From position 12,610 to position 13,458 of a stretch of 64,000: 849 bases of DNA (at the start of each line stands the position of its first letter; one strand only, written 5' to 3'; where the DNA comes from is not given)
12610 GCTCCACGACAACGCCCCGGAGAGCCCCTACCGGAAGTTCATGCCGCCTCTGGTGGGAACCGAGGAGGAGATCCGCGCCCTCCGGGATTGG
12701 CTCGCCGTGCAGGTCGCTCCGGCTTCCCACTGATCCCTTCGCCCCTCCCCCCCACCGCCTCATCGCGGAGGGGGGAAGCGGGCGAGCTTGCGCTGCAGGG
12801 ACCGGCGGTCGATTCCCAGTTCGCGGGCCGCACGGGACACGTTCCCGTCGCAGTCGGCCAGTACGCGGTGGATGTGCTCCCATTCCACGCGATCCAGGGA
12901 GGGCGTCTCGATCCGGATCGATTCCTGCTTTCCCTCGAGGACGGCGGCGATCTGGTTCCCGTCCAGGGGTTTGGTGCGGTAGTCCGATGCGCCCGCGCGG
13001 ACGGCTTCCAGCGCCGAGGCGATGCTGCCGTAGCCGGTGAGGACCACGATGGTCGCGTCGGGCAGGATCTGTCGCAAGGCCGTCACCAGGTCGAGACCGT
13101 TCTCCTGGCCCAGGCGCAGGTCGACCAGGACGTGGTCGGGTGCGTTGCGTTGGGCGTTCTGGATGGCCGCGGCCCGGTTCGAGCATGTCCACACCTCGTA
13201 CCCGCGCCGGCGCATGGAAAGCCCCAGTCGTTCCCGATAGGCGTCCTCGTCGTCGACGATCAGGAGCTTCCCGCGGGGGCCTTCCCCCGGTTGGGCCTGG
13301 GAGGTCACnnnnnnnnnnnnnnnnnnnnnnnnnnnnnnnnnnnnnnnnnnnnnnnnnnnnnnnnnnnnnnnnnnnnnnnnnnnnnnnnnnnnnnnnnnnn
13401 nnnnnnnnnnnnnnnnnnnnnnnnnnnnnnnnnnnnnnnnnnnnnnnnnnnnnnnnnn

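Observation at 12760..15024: RegB/RegA-type redox two-component system (GGxxNPF motif) with an upstream STAS gene, adjacent to the bc-type operon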

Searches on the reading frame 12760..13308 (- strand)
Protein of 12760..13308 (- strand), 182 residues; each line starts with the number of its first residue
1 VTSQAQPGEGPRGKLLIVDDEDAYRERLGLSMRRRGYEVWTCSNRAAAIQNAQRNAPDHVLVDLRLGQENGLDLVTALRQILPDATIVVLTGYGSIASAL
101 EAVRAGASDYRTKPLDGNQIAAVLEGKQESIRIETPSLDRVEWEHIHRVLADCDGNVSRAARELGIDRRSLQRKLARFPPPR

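Call 4: search_protein_families(library=pfam, proteins=[window:12760-13308:-], max_evalue=0.01)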
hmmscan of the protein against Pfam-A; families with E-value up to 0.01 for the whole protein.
window:12760-13308:- (182 aa): 4 families
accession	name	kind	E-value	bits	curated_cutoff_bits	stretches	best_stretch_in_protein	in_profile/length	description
PF00072.30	Response_reg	-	1.8e-22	80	30.2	1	16-124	2-110/111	Response regulator receiver domain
PF02954.25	HTH_8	-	5.6e-13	48.8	22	1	138-178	2-42/42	Bacterial regulatory protein, Fis family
PF13556.12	HTH_30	-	0.00045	20.4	27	1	148-178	6-36/59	PucR C-terminal helix-turn-helix domain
PF13551.12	HTH_29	-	0.003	18.1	28.1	1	152-178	9-36/64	Winged helix-turn helix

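Call 5: search_protein_families(library=ncbifam, proteins=[window:12760-13308:-], max_evalue=0.01)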
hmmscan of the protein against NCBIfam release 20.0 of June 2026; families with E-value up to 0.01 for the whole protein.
window:12760-13308:- (182 aa): 97 families (the best 25 are shown)
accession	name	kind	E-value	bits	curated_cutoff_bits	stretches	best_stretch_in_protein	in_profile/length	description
NF033791.1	ActR_PrrA_rreg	equivalog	8.4e-50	169.1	250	1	14-179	3-171/173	ActR/PrrA/RegA family redox response regulator transcription factor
NF008469.0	PRK11361.1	equivalog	1.1e-24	87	714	2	13-123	5-115/461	acetoacetate metabolism transcriptional regulator AtoC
TIGR01818.1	ntrC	equivalog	3.7e-21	75.5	558.6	1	16-125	2-111/463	nitrogen regulation protein NR(I)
TIGR02915.1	PEP_resp_reg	equivalog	8.8e-21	74.3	502.6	2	15-125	1-114/445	PEP-CTERM-box response regulator transcription factor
NF051870.1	NAssimRespRegNtrX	equivalog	1.9e-20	73.2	600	1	15-133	4-124/452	nitrogen assimilation response regulator NtrX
NF045505.1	RR_RssB_Pseudo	equivalog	8.7e-20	71.1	700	1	12-118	5-111/394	two-component system response regulator RssB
NF041946.1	LuxO_transreg_Vib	equivalog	2.5e-19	69.4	800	2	38-121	22-105/463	quorum-sensing sigma-54 dependent transcriptional regulator LuxO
NF011695.0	PRK15115.1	equivalog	4.4e-19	68.6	763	1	14-125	8-119/445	two-component system response regulator GlrR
NF007689.0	PRK10365.1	equivalog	8e-19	67.7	760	1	15-126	8-119/441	sigma-54-dependent response regulator transcription factor ZraR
NF006900.1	PRK09390.1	equivalog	3.7e-17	62.5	255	1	14-129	6-121/203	response regulator FixJ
NF040689.1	MtrAB_MtrA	equivalog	6.4e-17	61.6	300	1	15-127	1-112/219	MtrAB system response regulator MtrA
NF047793.1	ResRegPgtA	equivalog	1.8e-15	56.7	650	1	15-125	9-118/414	two-component system response regulator PgtA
TIGR02154.1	PhoB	equivalog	5.1e-15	55.4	296.2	1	14-127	4-119/226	phosphate regulon transcriptional regulator PhoB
NF053512.1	nitric_RR_NosR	exception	7.6e-15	54.8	400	1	15-134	1-121/422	response regulator c-di-GMP phosphodiesterase, NosR family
NF041733.1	resp_reg_CseB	equivalog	9.7e-15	54.6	350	1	14-125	2-112/228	two-component system response regulator CseB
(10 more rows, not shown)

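Call 7: search_solved_structures(query=window:12760-13308:-, max_evalue=0.001)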
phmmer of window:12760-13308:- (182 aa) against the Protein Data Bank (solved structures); distinct sequences matched with E-value up to 0.001: 183 (the best 60 are shown).
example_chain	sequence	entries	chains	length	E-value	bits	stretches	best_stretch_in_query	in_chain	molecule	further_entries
3rqi_A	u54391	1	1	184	2.9e-36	128.2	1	8-179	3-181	Response regulator protein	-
3eq2_A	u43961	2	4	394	9.2e-17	64.7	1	14-123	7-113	Probable two-component response regulator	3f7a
6ifh_A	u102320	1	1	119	8.7e-16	61.5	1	14-120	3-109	Sporulation initiation phosphotransferase F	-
4l4u_A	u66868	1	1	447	4.6e-15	59.2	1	10-123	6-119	Transcriptional regulator (NtrC family)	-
3t6k_A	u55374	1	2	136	1.4e-14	57.6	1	14-137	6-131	Response regulator receiver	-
9ji3_J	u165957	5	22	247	2.3e-14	56.9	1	5-124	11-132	DNA-binding response regulator | Possible two component system response transcriptional positive regulator PhoP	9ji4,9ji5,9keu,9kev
3r0j_A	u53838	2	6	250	2.3e-14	56.9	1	5-124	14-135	POSSIBLE TWO COMPONENT SYSTEM RESPONSE TRANSCRIPTIONAL POSITIVE REGULATOR PHOP | Response regulator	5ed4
4iga_A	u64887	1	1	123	1e-13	54.8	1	14-124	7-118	Chemotaxis protein CheY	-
1tmy_A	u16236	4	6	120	1.2e-13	54.5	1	14-124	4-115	CHEY PROTEIN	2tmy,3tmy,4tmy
9xzo_A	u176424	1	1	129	1.4e-13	54.3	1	13-119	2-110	De novo protein M1X0B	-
1u0s_Y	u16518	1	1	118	1.5e-13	54.2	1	14-124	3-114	Chemotaxis protein cheY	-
3jte_A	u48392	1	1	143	1.7e-13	54.1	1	13-126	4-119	Response regulator receiver protein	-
5m7n_A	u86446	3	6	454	2.6e-13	53.4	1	13-134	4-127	Nitrogen assimilation regulatory protein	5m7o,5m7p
9rhz_C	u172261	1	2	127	3e-13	53.3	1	14-123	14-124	Chemotaxis protein CheY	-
1ys6_A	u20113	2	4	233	3.4e-13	53.1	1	14-121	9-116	Transcriptional regulatory protein prrA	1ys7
1umq_A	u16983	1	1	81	1.8e-09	41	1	134-180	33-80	PHOTOSYNTHETIC APPARATUS REGULATORY PROTEIN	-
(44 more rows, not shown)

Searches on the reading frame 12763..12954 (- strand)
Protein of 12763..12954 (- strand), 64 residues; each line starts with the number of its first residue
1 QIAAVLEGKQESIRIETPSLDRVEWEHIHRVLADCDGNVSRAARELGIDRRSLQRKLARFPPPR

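Call 24: search_solved_structures(query=window:12763-12954:-, max_evalue=0.01, show_alignments=4)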
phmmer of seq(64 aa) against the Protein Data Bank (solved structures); distinct sequences matched with E-value up to 0.01: 2.
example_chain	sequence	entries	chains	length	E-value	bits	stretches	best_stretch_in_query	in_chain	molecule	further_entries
3rqi_A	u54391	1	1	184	2.2e-11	47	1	18-61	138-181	Response regulator protein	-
1umq_A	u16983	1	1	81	1.9e-10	44.1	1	17-62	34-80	PHOTOSYNTHETIC APPARATUS REGULATORY PROTEIN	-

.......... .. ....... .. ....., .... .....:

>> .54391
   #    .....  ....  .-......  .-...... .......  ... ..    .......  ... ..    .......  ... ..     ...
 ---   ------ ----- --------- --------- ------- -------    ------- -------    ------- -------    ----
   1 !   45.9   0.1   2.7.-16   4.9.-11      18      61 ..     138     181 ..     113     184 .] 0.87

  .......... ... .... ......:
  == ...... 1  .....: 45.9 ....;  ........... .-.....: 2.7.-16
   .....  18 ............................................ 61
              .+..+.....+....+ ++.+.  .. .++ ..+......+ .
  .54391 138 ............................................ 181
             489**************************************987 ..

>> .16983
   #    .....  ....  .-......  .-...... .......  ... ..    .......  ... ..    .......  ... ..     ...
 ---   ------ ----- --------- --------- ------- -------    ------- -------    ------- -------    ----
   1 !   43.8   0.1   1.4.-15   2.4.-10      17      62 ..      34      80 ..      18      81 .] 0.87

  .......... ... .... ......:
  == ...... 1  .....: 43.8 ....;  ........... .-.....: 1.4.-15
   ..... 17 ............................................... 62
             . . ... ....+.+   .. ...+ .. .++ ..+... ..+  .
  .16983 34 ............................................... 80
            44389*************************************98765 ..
